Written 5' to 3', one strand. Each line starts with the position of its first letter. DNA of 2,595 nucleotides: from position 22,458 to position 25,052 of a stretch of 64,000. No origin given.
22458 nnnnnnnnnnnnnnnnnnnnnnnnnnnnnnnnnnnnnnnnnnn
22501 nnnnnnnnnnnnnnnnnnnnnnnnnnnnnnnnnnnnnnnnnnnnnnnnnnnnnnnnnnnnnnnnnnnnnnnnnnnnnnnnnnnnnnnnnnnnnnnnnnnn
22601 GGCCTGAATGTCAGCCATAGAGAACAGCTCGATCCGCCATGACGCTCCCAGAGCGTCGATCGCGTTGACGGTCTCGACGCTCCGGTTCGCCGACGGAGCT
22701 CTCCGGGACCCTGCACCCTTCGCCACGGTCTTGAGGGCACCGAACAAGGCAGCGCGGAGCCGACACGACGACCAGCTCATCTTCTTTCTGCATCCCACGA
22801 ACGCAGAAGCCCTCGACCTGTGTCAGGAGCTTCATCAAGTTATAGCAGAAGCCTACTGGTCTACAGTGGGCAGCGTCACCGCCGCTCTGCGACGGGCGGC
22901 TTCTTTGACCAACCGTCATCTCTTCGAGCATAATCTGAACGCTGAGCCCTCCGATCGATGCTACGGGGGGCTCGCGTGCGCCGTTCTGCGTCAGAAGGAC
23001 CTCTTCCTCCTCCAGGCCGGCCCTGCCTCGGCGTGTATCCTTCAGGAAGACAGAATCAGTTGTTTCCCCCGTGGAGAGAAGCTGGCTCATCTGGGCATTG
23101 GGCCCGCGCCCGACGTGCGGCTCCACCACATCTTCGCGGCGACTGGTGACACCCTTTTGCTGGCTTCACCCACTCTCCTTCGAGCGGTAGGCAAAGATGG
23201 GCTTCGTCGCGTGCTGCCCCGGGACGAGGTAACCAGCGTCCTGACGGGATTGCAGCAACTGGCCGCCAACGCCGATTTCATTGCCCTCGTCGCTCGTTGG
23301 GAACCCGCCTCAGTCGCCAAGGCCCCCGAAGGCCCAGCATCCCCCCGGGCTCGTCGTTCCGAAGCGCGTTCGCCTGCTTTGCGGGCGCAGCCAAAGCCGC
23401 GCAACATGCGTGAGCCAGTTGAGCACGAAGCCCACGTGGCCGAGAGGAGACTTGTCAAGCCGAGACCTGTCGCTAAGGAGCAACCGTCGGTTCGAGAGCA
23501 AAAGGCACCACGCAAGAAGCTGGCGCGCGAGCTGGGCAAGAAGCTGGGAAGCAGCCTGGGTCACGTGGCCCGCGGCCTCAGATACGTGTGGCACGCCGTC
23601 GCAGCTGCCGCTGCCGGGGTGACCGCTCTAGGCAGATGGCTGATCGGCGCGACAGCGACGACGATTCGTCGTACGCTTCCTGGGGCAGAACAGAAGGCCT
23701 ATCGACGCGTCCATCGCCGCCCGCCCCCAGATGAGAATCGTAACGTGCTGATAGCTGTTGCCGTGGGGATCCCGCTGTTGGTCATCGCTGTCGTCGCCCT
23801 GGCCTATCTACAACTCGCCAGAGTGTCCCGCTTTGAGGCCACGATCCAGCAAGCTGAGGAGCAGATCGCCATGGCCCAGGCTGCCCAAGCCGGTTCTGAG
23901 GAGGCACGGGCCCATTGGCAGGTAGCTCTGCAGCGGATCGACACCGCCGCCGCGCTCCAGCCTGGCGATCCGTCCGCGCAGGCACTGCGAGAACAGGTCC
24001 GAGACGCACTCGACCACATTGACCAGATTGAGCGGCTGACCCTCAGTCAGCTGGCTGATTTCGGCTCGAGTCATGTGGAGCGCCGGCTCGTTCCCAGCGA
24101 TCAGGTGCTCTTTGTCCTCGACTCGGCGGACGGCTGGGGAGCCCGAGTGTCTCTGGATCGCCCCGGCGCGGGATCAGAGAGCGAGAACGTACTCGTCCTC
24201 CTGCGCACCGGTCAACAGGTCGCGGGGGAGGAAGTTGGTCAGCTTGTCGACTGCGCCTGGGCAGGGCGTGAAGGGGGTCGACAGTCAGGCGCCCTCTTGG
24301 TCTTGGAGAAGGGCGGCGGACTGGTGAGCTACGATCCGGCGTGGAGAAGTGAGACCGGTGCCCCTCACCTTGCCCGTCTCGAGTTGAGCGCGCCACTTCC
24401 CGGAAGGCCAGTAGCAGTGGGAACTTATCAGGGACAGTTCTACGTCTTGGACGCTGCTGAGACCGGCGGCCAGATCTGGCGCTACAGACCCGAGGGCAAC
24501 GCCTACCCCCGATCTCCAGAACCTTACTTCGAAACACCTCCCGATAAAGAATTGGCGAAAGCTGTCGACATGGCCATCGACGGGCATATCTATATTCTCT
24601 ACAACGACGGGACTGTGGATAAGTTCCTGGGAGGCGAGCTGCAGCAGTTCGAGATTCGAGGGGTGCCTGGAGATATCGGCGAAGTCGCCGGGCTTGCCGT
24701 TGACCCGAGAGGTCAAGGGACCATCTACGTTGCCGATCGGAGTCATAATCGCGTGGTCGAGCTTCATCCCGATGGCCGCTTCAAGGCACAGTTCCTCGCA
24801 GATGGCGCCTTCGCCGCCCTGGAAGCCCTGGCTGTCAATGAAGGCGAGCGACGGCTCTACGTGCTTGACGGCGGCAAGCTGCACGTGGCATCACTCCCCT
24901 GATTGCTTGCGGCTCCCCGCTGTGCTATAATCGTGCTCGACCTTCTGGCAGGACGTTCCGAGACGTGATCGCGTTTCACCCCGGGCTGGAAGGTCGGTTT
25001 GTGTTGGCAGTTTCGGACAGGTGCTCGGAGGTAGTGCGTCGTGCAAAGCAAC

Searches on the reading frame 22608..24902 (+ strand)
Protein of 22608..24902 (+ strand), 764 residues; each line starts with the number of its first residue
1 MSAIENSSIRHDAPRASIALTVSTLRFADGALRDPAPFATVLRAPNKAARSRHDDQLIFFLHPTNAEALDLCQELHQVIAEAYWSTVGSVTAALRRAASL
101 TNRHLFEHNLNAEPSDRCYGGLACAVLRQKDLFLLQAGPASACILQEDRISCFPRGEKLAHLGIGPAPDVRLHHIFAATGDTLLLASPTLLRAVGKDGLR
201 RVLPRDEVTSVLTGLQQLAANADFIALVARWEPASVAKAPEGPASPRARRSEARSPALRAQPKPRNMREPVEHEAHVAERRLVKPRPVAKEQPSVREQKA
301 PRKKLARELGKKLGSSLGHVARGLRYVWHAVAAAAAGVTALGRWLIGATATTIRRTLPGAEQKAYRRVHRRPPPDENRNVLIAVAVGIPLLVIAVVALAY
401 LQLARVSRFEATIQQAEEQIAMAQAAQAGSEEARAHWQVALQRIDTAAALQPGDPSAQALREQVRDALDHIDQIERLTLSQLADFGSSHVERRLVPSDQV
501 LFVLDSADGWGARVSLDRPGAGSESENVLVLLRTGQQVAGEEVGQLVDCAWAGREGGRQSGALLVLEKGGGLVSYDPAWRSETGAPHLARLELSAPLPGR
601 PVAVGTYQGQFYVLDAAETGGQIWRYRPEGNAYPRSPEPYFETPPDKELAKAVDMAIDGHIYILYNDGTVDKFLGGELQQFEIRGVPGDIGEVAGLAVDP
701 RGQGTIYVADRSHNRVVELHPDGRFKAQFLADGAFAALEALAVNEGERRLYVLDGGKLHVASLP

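Call 19: search_protein_families(library=pfam, proteins=[window:22608-24902:+], max_evalue=0.001)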
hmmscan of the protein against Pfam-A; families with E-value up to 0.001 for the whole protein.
window:22608-24902:+ (764 aa): 1 family
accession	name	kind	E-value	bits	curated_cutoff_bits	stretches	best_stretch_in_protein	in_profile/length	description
PF01436.27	NHL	-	0.00056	20.3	20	0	695-717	6-26/28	NHL repeat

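Call 33: search_protein_families(library=pfam, proteins=[window:22608-24902:+], max_evalue=0.01)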
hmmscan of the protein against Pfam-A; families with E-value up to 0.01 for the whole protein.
window:22608-24902:+ (764 aa): 1 family
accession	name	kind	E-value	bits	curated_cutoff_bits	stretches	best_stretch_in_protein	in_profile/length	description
PF01436.27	NHL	-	0.00056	20.3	20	0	695-717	6-26/28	NHL repeat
